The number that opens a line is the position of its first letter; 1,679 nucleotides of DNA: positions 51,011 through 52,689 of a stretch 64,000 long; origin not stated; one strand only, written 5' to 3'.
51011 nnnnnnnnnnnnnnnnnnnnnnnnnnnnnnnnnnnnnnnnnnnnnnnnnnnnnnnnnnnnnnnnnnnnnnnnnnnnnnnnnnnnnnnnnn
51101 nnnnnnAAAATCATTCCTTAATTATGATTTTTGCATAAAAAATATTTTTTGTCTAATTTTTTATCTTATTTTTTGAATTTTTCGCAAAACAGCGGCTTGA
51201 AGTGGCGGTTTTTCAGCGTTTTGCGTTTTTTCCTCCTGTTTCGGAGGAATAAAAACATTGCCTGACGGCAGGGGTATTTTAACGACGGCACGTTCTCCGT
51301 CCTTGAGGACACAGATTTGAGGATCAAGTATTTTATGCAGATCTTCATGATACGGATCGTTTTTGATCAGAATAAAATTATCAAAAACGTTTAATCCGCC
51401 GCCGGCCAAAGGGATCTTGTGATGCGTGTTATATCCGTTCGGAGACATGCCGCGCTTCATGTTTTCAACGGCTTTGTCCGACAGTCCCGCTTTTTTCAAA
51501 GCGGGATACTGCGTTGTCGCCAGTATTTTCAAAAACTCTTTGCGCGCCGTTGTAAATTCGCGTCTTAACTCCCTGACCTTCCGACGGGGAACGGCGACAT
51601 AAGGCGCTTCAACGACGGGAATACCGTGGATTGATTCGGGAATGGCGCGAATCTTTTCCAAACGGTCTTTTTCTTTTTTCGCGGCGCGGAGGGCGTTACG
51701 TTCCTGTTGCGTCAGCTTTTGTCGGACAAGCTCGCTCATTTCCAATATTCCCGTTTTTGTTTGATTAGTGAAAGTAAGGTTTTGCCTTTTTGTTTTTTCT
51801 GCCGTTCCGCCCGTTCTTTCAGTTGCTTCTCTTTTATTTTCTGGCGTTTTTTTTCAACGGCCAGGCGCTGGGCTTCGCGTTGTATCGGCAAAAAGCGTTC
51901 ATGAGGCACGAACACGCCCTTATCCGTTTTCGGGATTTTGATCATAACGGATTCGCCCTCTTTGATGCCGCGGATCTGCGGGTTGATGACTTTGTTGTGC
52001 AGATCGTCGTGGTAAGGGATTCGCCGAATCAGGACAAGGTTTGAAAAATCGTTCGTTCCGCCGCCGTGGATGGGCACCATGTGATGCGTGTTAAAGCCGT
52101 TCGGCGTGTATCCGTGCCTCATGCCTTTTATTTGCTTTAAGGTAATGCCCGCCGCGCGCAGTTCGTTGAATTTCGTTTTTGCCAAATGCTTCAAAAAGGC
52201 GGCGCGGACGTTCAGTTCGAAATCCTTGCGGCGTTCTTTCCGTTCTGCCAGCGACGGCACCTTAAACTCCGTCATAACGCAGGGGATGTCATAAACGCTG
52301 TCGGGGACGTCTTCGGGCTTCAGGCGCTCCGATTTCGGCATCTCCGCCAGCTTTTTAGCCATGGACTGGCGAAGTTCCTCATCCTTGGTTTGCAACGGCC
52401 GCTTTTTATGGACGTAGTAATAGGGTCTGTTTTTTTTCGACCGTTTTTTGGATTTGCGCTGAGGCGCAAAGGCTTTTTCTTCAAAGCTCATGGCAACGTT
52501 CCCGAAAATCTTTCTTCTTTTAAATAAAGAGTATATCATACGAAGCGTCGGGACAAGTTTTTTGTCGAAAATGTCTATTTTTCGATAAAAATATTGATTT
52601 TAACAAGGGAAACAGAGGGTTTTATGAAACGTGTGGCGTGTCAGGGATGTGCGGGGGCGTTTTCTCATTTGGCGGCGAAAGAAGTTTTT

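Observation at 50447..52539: Three tandem stand-alone colicin E9-type HNH DNase paralogs beside tRNA-Gly, with no immunity genes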

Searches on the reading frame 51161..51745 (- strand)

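Call 3: search_protein_families(library=pfam, proteins=[window:51161-51745:-], max_evalue=1)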
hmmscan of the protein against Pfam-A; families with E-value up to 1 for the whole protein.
window:51161-51745:- (194 aa): 0 families

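Call 5: search_protein_families(library=ncbifam, proteins=[window:51161-51745:-], max_evalue=1)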
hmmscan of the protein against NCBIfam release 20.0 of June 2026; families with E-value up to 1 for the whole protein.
window:51161-51745:- (194 aa): 0 families

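Call 6: search_protein_families(library=phrogs, proteins=[window:51161-51745:-], max_evalue=1)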
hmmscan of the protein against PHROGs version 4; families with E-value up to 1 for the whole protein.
window:51161-51745:- (194 aa): 3 families
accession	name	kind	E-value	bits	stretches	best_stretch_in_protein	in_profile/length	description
phrog_31266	-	unknown function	5.9e-10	40.3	1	22-135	85-195/226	-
phrog_14497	-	unknown function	1.1e-09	39.3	1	22-135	182-292/323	-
phrog_31521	-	unknown function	0.33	12.3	0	57-105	24-71/74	-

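Call 44: search_protein_families(library=padloc, proteins=[window:51161-51745:-], max_evalue=0.1)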
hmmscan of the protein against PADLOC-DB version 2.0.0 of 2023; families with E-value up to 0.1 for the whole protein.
window:51161-51745:- (194 aa): 0 families

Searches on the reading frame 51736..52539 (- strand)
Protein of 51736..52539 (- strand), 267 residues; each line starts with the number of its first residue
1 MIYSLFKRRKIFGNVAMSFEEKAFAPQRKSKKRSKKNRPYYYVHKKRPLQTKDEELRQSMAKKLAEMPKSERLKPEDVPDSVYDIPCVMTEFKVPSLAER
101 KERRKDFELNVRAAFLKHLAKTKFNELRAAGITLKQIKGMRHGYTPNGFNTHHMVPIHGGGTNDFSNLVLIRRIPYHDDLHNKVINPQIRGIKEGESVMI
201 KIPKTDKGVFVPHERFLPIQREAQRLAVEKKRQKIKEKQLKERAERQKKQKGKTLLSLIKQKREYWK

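Call 3: search_protein_families(library=pfam, proteins=[window:51736-52539:-], max_evalue=1)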
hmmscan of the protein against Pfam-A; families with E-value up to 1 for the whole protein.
window:51736-52539:- (267 aa): 2 families
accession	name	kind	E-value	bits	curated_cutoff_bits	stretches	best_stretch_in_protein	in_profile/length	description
PF01844.29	HNH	-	0.0012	19.4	21.4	1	148-171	13-36/47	HNH endonuclease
PF01704.24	UDPGP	-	0.052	12.7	22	1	198-250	314-366/413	UTP--glucose-1-phosphate uridylyltransferase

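Call 5: search_protein_families(library=ncbifam, proteins=[window:51736-52539:-], max_evalue=1)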
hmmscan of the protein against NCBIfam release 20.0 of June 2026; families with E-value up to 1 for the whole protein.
window:51736-52539:- (267 aa): 0 families

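Call 6: search_protein_families(library=phrogs, proteins=[window:51736-52539:-], max_evalue=1)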
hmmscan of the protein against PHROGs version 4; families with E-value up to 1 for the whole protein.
window:51736-52539:- (267 aa): 6 families
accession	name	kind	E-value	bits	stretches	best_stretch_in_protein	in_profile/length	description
phrog_31266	-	unknown function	4e-07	31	1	110-186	129-202/226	-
phrog_14497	-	unknown function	7.6e-07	29.9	1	110-186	226-299/323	-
phrog_6050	-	DNA, RNA and nucleotide metabolism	0.0055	16.6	1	144-223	322-374/402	HNH endonuclease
phrog_589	-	DNA, RNA and nucleotide metabolism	0.19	12.5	1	147-171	105-130/179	HNH endonuclease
phrog_22283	-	unknown function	0.24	12.4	1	150-192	39-80/135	-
phrog_7785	-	DNA, RNA and nucleotide metabolism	0.41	11.6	1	151-173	83-105/147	HNH endonuclease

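Call 44: search_protein_families(library=padloc, proteins=[window:51736-52539:-], max_evalue=0.1)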
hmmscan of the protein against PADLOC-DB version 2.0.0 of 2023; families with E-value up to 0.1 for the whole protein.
window:51736-52539:- (267 aa): 0 families
